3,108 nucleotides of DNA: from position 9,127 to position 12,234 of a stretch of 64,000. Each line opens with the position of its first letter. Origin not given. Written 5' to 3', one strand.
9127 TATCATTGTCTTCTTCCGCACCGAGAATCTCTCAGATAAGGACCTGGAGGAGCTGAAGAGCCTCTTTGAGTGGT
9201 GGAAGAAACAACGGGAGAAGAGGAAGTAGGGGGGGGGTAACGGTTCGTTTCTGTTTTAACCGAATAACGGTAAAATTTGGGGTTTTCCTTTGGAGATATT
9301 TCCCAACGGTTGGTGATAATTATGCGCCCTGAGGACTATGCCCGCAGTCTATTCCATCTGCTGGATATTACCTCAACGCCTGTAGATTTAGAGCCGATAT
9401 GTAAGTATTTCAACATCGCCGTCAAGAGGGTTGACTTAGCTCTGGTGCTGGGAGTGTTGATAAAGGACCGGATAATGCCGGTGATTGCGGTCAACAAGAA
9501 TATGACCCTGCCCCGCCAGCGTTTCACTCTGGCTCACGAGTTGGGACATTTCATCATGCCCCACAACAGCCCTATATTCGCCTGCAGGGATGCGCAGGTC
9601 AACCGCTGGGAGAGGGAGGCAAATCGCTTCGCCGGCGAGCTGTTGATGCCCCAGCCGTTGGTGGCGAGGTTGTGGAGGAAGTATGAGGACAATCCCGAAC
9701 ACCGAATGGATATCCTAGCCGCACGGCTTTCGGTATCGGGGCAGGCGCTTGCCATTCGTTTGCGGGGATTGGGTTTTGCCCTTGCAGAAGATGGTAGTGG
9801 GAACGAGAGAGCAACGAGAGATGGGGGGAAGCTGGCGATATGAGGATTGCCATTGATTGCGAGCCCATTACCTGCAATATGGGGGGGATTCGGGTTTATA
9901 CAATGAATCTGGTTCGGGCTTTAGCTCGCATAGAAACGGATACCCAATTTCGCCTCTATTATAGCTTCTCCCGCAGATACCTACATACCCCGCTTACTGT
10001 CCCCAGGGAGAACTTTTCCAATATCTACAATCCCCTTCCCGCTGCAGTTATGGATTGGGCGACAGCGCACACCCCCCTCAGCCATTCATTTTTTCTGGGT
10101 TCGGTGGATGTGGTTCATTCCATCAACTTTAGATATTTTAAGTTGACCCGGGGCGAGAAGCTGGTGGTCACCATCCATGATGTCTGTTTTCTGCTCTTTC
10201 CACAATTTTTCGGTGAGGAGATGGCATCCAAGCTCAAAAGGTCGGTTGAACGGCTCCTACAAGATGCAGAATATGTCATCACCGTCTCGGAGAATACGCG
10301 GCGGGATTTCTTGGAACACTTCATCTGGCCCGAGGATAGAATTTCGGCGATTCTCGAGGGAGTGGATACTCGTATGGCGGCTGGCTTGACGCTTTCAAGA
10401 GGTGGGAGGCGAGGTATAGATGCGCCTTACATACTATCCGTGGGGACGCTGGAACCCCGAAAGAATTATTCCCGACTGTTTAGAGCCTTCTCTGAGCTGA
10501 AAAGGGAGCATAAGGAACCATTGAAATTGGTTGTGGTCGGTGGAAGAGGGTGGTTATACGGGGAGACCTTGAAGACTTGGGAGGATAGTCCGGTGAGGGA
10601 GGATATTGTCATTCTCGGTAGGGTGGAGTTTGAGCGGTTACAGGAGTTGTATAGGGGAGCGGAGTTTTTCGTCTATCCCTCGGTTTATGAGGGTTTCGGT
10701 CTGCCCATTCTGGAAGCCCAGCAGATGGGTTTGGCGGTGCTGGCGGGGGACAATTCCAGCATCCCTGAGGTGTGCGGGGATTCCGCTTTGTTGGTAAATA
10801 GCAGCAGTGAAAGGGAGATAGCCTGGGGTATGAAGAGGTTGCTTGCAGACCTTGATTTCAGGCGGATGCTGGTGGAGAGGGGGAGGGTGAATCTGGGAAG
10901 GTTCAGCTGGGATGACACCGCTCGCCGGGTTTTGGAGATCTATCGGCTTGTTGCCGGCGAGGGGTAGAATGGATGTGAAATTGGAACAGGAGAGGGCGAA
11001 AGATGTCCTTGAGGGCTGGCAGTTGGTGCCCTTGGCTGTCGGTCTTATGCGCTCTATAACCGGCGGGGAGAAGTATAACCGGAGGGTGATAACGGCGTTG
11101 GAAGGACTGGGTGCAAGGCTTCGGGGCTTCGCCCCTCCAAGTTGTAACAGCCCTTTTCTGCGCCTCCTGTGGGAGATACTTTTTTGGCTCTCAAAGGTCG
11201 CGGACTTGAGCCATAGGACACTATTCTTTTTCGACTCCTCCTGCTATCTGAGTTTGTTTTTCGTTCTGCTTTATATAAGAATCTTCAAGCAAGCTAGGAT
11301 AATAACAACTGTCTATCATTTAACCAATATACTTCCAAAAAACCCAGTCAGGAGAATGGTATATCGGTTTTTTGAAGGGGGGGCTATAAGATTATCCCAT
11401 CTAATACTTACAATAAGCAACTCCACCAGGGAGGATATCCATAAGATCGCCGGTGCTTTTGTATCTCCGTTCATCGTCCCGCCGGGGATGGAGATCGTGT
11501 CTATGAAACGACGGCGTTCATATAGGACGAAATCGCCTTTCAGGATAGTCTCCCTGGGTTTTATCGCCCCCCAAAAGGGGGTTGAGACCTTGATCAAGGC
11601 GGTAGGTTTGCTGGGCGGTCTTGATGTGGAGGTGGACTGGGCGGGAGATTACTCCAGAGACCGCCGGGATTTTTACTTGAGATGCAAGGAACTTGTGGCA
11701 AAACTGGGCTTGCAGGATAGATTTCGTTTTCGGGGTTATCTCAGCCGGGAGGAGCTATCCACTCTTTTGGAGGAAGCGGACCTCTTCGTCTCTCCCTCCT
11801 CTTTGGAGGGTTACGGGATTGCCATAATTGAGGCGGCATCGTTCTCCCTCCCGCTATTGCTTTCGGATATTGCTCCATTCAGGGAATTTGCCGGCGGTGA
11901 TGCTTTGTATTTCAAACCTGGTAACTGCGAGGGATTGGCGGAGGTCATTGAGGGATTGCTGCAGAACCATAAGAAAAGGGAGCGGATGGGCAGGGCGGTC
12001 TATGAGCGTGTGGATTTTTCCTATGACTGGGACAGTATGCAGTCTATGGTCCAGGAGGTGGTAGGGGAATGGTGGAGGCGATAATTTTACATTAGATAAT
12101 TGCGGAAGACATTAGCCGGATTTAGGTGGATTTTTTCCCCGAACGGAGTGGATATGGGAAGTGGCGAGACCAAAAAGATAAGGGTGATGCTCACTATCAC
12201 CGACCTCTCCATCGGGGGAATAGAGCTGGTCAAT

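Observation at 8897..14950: XRE/ImmA(IrrE) regulator pair heads a glycosyltransferase cluster 5 kb from uvrA; AACGGTT-type repeats between the two regulator genes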

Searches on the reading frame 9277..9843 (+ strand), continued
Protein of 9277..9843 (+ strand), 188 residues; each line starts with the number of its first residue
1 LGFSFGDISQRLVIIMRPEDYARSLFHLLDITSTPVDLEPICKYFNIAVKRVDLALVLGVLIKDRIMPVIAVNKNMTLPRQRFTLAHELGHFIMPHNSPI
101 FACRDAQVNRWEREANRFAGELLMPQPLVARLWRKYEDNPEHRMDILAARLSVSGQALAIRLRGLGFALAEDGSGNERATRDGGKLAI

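Call 38: search_solved_structures(query=window:9322-9840:+, max_evalue=0.001, show_alignments=4)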
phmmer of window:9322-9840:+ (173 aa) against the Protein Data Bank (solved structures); distinct sequences matched with E-value up to 0.001: 1.
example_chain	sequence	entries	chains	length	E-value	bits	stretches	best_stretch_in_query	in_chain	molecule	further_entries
7t5t_A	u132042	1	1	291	7.6e-07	32.1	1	24-134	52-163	CapP toxin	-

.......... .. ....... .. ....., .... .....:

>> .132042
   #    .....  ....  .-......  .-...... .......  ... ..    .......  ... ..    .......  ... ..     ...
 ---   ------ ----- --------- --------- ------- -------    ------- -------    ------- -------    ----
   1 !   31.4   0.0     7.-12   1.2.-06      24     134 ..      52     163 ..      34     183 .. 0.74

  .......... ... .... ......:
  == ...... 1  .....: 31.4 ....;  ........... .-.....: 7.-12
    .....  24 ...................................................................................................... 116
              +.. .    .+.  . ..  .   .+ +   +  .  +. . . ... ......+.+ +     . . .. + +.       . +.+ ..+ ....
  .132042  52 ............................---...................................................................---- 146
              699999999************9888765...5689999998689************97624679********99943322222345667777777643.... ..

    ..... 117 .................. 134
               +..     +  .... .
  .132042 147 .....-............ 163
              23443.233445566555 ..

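Call 78: predict_structure(alignment_id=A9)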
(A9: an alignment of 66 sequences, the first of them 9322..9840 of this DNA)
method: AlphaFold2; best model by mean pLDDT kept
length: 173 residues; sequences in the alignment: 66
mean_pLDDT: 90.1   pTM: 0.83
mean pLDDT of the five models: 90.1, 90.0, 89.6, 89.5, 89.4
residues with pLDDT >= 90: 138; 70-90: 14; 50-70: 15; < 50: 6
segments of 3 or more residues with pLDDT < 50: 160-163
pLDDT, mean of each block of 10 residues (from residue 1): 97 96 97 97 94 97 97 97 83 84 98 97 95 97 96 69 51 58
secondary structure, 60 per line:
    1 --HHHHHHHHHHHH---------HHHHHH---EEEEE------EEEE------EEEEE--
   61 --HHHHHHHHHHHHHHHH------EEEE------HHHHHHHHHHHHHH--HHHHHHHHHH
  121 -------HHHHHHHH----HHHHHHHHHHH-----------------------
elements in order: H3-14 H24-29 E33-37 E44-47 E54-58 H63-78 E85-88 H95-108 H111-120 H128-135 H140-150

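Call 81: fold_search(model_id=the predicted structure, library=pdb)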
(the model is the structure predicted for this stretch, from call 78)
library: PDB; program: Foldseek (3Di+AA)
matches with E <= 10: 125; with E <= 0.001: 5
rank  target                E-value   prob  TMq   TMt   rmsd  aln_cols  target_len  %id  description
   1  7t5t                  2.0e-07  1.00  0.67  0.43   3.7       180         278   24  Structure of Thauera sp. K11 CapP (released 2022-09-14)
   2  3dti                  4.1e-05  1.00  0.62  0.46   4.6       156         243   23  Crystal structure of the IRRE protein, a central regulator of DNA damage repair in deinococcaceae (released 2009-02-10)
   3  8sln_A                4.1e-05  1.00  0.60  0.45   4.3       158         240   22  Crystal structure of Deinococcus geothermalis PprI complexed with ssDNA (released 2024-03-13)
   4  3dte                  4.6e-05  1.00  0.62  0.45   4.7       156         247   23  Crystal structure of the IRRE protein, a central regulator of DNA damage repair in deinococcaceae (released 2009-02-10)
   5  8slm                  2.1e-04  1.00  0.60  0.43   4.4       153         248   20  Crystal structure of Deinococcus geothermalis PprI (released 2024-03-13)
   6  6cz6_D                3.2e-03  1.00  0.55  0.32   5.0       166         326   17  Mycobacterium tuberculosis transcriptional regulator (released 2019-04-17)
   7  6cyy_A                3.2e-03  1.00  0.54  0.31   5.5       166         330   18  Mycobacterium tuberculosis transcriptional regulator (released 2019-04-17)
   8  6cz6_A                3.4e-03  1.00  0.55  0.32   5.0       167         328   18  Mycobacterium tuberculosis transcriptional regulator (released 2019-04-17)
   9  6cyj_A                4.3e-03  1.00  0.55  0.31   5.6       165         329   18  Mycobacterium tuberculosis transcriptional regulator (released 2019-04-17)
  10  6d2s                  5.5e-03  1.00  0.56  0.37   5.4       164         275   17  Mycobacterium tuberculosis transcriptional regulator (released 2019-04-17)
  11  6cz6_C                8.8e-03  1.00  0.54  0.31   5.5       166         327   20  Mycobacterium tuberculosis transcriptional regulator (released 2019-04-17)
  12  6mdw                  2.6e-01  0.63  0.32  0.31   7.2       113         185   18  Mechanism of protease dependent DPC repair (released 2019-04-10)
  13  4qhg                  3.8e-01  0.20  0.25  0.34   8.0       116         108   20  Crystal structure of Methanocaldococcus jannaschii dimeric selecase (released 2014-07-16)
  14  7xyo_A                4.2e-01  0.16  0.28  0.11  12.8       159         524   15  Crystal Structure of a M61 aminopeptidase family member from Myxococcus fulvus (released 2023-06-07)
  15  7z5g_A                6.8e-01  0.30  0.24  0.14  11.0        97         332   13  human apo MATCAP (released 2022-05-11)
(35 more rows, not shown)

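Call 88: search_dna_similar(query=window:9322-9840:+, collection=phages, mode=protein, max_rows=8)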
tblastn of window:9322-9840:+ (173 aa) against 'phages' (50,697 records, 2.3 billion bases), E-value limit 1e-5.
Records with a match: 38; places in all: 38; records where one place covers at least 80% of the query: 2.
Best place of each record, by identity: <60% 38.
By first word of the organism name: Gordonia 17; Bacteriophage 3; Pseudoalteromonas 3; Burkholderia 2; Mycobacterium 2; Peduovirus 2; Streptococcus 2; Clostridium 2; Escherichia 1; Acinetobacter 1; and 3 more.
By host as written in the record: Gordonia terrae 3612 17; - 5; Pseudoalteromonas elyakovii HL-AS1 2; Clostridium botulinum type C strain C-Stockholm 2; Burkholderia cenocepacia Van1 1; Helicobacter sp. 12S02232-10 genome 1; Mycobacterium 1; Escherichia coli 1; and 8 more.
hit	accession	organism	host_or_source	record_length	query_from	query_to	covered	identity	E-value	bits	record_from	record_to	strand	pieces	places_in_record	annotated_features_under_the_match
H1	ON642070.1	Burkholderia phage Carl1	Burkholderia cenocepacia Van1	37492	3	168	96%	31.6%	4e-10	63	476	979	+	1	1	ImmA/IrrE family metallo-endopeptidase | hypothetical protein | terminator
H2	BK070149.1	Bacteriophage sp.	Helicobacter sp. 12S02232-10 genome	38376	10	152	83%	33.1%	6e-11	66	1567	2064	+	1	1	hypothetical protein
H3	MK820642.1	Gordonia phage Polly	Gordonia terrae 3612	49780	20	157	80%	33.8%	9e-9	59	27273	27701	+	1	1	29: metalloprotease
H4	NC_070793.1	Gordonia phage Polly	Gordonia terrae 3612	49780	20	157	80%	33.8%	9e-9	59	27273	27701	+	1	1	29: metalloprotease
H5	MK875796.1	Gordonia phage Tayonia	Gordonia terrae 3612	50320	20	157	80%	33.8%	9e-9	59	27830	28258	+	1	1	32: metalloprotease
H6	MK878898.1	Gordonia phage Zameen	Gordonia terrae 3612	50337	20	157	80%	33.8%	9e-9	59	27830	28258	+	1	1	32: metalloprotease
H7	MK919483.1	Gordonia phage Suscepit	Gordonia terrae 3612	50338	20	157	80%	33.8%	9e-9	59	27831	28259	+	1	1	32: metalloprotease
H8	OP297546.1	Gordonia phage Eudoria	Gordonia terrae 3612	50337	20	157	80%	33.8%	9e-9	59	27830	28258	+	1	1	32: metalloprotease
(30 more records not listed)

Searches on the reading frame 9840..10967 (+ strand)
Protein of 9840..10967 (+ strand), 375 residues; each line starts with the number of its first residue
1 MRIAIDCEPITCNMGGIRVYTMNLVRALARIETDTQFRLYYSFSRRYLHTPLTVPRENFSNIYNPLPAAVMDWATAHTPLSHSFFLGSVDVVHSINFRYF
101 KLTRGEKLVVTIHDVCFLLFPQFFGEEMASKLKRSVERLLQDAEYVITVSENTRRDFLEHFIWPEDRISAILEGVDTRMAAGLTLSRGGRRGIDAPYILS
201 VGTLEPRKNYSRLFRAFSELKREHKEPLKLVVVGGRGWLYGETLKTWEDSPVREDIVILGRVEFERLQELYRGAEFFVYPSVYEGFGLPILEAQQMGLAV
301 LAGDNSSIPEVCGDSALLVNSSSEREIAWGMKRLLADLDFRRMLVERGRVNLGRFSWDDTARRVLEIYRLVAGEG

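Call 3: search_protein_families(library=pfam, proteins=[window:9840-10967:+], max_evalue=0.01)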
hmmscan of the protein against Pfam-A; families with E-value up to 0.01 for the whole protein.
window:9840-10967:+ (375 aa): 6 families
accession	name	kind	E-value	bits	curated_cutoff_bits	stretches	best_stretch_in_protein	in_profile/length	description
PF00534.26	Glycos_transf_1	-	9.4e-30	103.8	26.4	1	194-349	14-170/172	Glycosyl transferases group 1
PF13692.12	Glyco_trans_1_4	-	1.4e-25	90.7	27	1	196-337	2-142/142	Glycosyl transferases group 1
PF13439.12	Glyco_transf_4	-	4e-12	46.9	28.5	1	14-177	1-168/170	Glycosyltransferase Family 4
PF20706.3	GT4-conflict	-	3.7e-09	36.5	26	1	135-315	139-323/385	Family 4 Glycosyltransferase in conflict systems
PF13579.12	Glyco_trans_4_4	-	4.3e-05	24.3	29.7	1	15-168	1-152/158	Glycosyl transferase 4-like domain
PF13524.12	Glyco_trans_1_2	-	0.0005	20.5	25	1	228-365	15-143/144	Glycosyl transferase-like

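Call 31: search_protein_families(library=ncbifam, proteins=[window:9840-10967:+], max_evalue=0.001)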
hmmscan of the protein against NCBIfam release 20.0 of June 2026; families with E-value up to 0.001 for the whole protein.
window:9840-10967:+ (375 aa): 23 families
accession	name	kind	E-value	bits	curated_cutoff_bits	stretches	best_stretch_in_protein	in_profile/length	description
TIGR04047.1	MSMEG_0565_glyc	hypoth_equivalog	2.1e-28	99.5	259.85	1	131-369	127-372/373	MSMEG_0565 family glycosyltransferase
TIGR03449.1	mycothiol_MshA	equivalog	2.1e-20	73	462.5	1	135-370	157-402/406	D-inositol-3-phosphate glycosyltransferase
TIGR02149.1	glgA_Coryne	subfamily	4e-20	72.3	302.4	1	137-371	138-390/391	glycogen synthase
TIGR03088.1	stp2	hypoth_equivalog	1.1e-15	57.5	409.05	1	144-369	138-371/374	TIGR03088 family PEP-CTERM/XrtA system glycosyltransferase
NF041876.1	EPS_EpsE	equivalog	2.9e-14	53.1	400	1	142-352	161-376/389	exopolysaccharide biosynthesis GT4 family glycosyltransferase EpsE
NF050063.1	ProtGlycPglJ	equivalog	7.1e-14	51.8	500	1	130-365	131-360/363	N-acetylgalactosamine-N,N'-diacetylbacillosaminyl-diphospho-undecaprenol 4-alpha-N-acetylgalactosaminyltransferase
TIGR03999.1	thiol_BshA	equivalog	1.2e-13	50.7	273.7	1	131-370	133-372/375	N-acetyl-alpha-D-glucosaminyl L-malate synthase BshA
NF038229.1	Glyco4_Geo_Pelo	equivalog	3.5e-13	49.3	400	1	133-371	100-336/338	GPMC system family 4 glycosyltransferase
NF038295.1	EPS_HpsP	equivalog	3.7e-13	49.2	550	1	194-369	206-385/388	hormogonium polysaccharide biosynthesis glycosyltransferase HpsP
TIGR04157.1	glyco_rSAM_CFB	subfamily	1.5e-11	44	400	1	134-317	161-344/406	TIGR04157 family glycosyltransferase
TIGR02472.1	sucr_P_syn_N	equivalog_domain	2.4e-08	33.2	576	1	275-366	342-436/439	sucrose-phosphate synthase, putative, glycosyltransferase domain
NF050056.1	ProtGlycPglH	equivalog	1.4e-07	31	600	1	197-367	181-349/354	GalNAc-alpha-(1->4)-GalNAc-alpha-(1->3)-diNAcBac-PP-undecaprenol alpha-1,4-N-acetyl-D-galactosaminyltransferase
NF012028.0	PRK15484.1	subfamily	1.6e-07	30.7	618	1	195-364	193-371/380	lipopolysaccharide N-acetylglucosaminyltransferase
TIGR02468.1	sucrsPsyn_pln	equivalog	1.7e-07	29.5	1143.95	1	276-365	574-665/1051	sucrose-phosphate synthase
TIGR04063.1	stp3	hypoth_equivalog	6.2e-07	28.6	442.05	1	131-370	145-394/397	TIGR04063 family PEP-CTERM/XrtA system glycosyltransferase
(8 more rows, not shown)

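Call 32: search_protein_families(library=padloc, proteins=[window:9840-10967:+], max_evalue=0.001)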
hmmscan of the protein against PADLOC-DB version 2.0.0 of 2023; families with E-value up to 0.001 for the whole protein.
window:9840-10967:+ (375 aa): 0 families

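Call 61: search_protein_families(library=pfam, alignment_id=A8, max_evalue=0.0001)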
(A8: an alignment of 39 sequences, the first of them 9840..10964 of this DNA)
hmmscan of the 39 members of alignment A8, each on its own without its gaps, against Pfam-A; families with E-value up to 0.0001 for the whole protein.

A. member 1, window:9840-10964:+ (375 aa): 5 families
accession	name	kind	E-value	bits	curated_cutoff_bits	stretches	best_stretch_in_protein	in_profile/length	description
PF00534.26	Glycos_transf_1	-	9.4e-30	103.8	26.4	1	194-349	14-170/172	Glycosyl transferases group 1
PF13692.12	Glyco_trans_1_4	-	1.4e-25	90.7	27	1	196-337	2-142/142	Glycosyl transferases group 1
PF13439.12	Glyco_transf_4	-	4e-12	46.9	28.5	1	14-177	1-168/170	Glycosyltransferase Family 4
PF20706.3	GT4-conflict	-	3.7e-09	36.5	26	1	135-315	139-323/385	Family 4 Glycosyltransferase in conflict systems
PF13579.12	Glyco_trans_4_4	-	4.3e-05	24.3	29.7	0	15-168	1-152/158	Glycosyl transferase 4-like domain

B. families by the number of members that match (of 39 scanned): 19 families
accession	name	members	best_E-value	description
PF08411.15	Exonuc_X-T_C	3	2.7e-25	Exonuclease C-terminal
PF00929.31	RNase_T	3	1.3e-11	Exonuclease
PF17990.7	LodA_N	1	6.4e-78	L-Lysine epsilon oxidase N-terminal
PF14350.11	Beta_protein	1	3.4e-60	Beta protein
PF02481.21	DNA_processg_A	1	2.9e-55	DNA recombination-mediator protein A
PF18417.6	LodA_C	1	1.2e-34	L-lysine epsilon oxidase C-terminal domain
PF01555.25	N6_N4_Mtase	1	3.9e-32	DNA methylase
PF00534.26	Glycos_transf_1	1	9.4e-30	Glycosyl transferases group 1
PF13692.12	Glyco_trans_1_4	1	1.4e-25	Glycosyl transferases group 1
PF01904.24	DUF72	1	1.3e-21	Protein of unknown function DUF72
PF12705.13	PDDEXK_1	1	1.9e-19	PD-(D/E)XK nuclease superfamily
PF13439.12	Glyco_transf_4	1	4e-12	Glycosyltransferase Family 4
PF02498.22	Bro-N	1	4.3e-10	BRO family, N-terminal domain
PF14367.12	DUF4411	1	1.6e-09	Domain of unknown function (DUF4411)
PF20706.3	GT4-conflict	1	3.7e-09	Family 4 Glycosyltransferase in conflict systems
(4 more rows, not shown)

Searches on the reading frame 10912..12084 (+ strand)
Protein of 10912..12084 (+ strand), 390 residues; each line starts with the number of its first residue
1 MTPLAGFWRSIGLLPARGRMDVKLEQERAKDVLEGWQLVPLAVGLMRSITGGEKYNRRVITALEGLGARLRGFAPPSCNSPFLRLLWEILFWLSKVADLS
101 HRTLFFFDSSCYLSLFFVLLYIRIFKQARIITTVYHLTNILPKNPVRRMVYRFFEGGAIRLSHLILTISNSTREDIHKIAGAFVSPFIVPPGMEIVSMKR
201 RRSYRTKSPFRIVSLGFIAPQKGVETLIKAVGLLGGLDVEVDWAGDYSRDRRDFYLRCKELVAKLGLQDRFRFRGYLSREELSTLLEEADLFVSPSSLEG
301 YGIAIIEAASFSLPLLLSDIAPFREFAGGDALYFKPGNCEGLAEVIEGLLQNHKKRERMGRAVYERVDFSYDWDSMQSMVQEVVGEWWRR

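Call 3: search_protein_families(library=pfam, proteins=[window:10912-12084:+], max_evalue=0.01)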
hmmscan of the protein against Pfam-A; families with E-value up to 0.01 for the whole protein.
window:10912-12084:+ (390 aa): 5 families
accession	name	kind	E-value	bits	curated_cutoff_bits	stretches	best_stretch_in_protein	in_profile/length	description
PF00534.26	Glycos_transf_1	-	9.5e-26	90.8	26.4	1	206-365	12-171/172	Glycosyl transferases group 1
PF13692.12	Glyco_trans_1_4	-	2.9e-20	73.4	27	1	211-352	3-142/142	Glycosyl transferases group 1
PF20706.3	GT4-conflict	-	1.2e-08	34.8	26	1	171-319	160-312/385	Family 4 Glycosyltransferase in conflict systems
PF13524.12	Glyco_trans_1_2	-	3e-05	24.4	25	1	270-374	28-136/144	Glycosyl transferase-like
PF13439.12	Glyco_transf_4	-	0.0025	18.3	28.5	1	80-181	51-153/170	Glycosyltransferase Family 4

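Call 31: search_protein_families(library=ncbifam, proteins=[window:10912-12084:+], max_evalue=0.001)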
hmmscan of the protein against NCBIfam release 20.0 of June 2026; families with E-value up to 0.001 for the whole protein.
window:10912-12084:+ (390 aa): 25 families
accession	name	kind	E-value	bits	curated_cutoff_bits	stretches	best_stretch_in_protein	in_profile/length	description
NF041876.1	EPS_EpsE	equivalog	2.3e-24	86.4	400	1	180-372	181-381/389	exopolysaccharide biosynthesis GT4 family glycosyltransferase EpsE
NF038295.1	EPS_HpsP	equivalog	3e-17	62.7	550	1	203-379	200-379/388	hormogonium polysaccharide biosynthesis glycosyltransferase HpsP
TIGR04047.1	MSMEG_0565_glyc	hypoth_equivalog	9e-15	54.6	259.85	1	198-375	182-362/373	MSMEG_0565 family glycosyltransferase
TIGR02149.1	glgA_Coryne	subfamily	5.6e-12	45.5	302.4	1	211-380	206-383/391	glycogen synthase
NF041010.1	glycosy_Agl16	equivalog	3.6e-11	42.5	575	1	117-383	96-347/352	glycosylation protein Agl16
NF046085.1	XrtY_assoc_Gly1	equivalog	1.2e-10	40.8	400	1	145-374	145-371/387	XrtY-associated glycosyltransferase XYAG1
TIGR04348.1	TIGR04348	equivalog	3e-10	39.6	300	1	199-362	127-287/310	selenoneine biosynthesis selenosugar synthase SenB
TIGR03999.1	thiol_BshA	equivalog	3.7e-10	39.3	273.7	1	258-374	244-360/375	N-acetyl-alpha-D-glucosaminyl L-malate synthase BshA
NF038011.1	PelF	equivalog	3.8e-10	39.4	100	1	188-377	284-482/489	GT4 family glycosyltransferase PelF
NF053513.1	Gtran_IagA_BgsA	equivalog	4.4e-10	39.1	460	1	208-365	160-313/333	LTA glycolipid anchor biosynthesis glycosyltransferase, IagA/BgsA family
NF047684.1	TeichurnBiosyTuaC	equivalog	9.1e-10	38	550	1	212-377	222-379/391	teichuronic acid biosynthesis protein TuaC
TIGR03088.1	stp2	hypoth_equivalog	1.7e-09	37.2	409.05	1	257-382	243-368/374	TIGR03088 family PEP-CTERM/XrtA system glycosyltransferase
TIGR03449.1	mycothiol_MshA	equivalog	1.7e-09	37.1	462.5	1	215-382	226-398/406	D-inositol-3-phosphate glycosyltransferase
NF047880.1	glyco_SdgA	exception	2.2e-07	29.8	800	1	133-368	243-472/488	serine-aspartate repeat adhesin O-glycosyltransferase SdgA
NF038255.1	exopoly_VpsD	equivalog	3.5e-07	29.4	300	1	203-324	197-318/381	VpsD family glycosyltransferase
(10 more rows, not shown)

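Call 32: search_protein_families(library=padloc, proteins=[window:10912-12084:+], max_evalue=0.001)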
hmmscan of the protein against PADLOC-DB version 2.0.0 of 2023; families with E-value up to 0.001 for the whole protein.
window:10912-12084:+ (390 aa): 0 families
